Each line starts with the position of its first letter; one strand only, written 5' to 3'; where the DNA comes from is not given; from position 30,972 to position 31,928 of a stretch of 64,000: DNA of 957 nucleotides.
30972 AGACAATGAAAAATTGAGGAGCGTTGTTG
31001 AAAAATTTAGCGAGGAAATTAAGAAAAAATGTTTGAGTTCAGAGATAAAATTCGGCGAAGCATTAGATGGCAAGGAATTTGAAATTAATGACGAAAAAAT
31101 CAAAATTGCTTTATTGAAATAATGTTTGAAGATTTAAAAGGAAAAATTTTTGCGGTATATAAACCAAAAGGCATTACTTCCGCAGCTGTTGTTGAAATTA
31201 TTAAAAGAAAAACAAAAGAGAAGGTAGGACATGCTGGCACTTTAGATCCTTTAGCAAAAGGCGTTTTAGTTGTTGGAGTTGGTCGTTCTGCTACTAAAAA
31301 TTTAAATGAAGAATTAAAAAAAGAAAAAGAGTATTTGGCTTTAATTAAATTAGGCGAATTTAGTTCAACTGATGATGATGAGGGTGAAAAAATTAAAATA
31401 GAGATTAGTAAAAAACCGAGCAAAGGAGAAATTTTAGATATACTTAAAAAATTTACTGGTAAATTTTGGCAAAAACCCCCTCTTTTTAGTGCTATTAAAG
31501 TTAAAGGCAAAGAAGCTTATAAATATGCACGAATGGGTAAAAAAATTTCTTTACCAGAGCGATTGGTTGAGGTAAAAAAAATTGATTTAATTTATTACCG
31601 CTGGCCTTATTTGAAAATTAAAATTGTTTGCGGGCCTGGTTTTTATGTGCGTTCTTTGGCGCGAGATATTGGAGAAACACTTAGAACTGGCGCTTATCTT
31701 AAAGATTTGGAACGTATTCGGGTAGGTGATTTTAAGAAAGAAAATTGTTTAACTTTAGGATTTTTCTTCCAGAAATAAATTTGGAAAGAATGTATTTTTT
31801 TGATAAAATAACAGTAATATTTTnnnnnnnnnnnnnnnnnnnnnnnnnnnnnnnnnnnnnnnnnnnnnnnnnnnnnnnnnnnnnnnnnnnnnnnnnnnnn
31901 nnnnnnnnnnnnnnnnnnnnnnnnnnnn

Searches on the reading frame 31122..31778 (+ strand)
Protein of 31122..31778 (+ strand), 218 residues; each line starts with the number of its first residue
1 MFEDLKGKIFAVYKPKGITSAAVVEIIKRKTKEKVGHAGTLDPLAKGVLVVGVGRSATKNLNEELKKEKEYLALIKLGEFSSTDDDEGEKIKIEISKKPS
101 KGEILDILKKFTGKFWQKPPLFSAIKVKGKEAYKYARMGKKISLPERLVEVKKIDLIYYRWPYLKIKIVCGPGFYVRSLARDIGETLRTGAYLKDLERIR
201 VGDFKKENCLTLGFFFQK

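Call 35: search_protein_families(library=pfam, proteins=[window:31122-31778:+], max_evalue=0.000001)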
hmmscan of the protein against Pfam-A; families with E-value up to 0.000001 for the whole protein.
window:31122-31778:+ (218 aa): 2 families
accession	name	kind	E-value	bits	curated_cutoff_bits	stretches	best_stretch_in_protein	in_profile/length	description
PF01509.24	TruB_N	-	2.1e-44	151.9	27.3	1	32-176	6-149/149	TruB family pseudouridylate synthase (N terminal domain)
PF16198.10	TruB_C_2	-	2.8e-08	34.2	29.3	1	177-212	1-36/66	tRNA pseudouridylate synthase B C-terminal domain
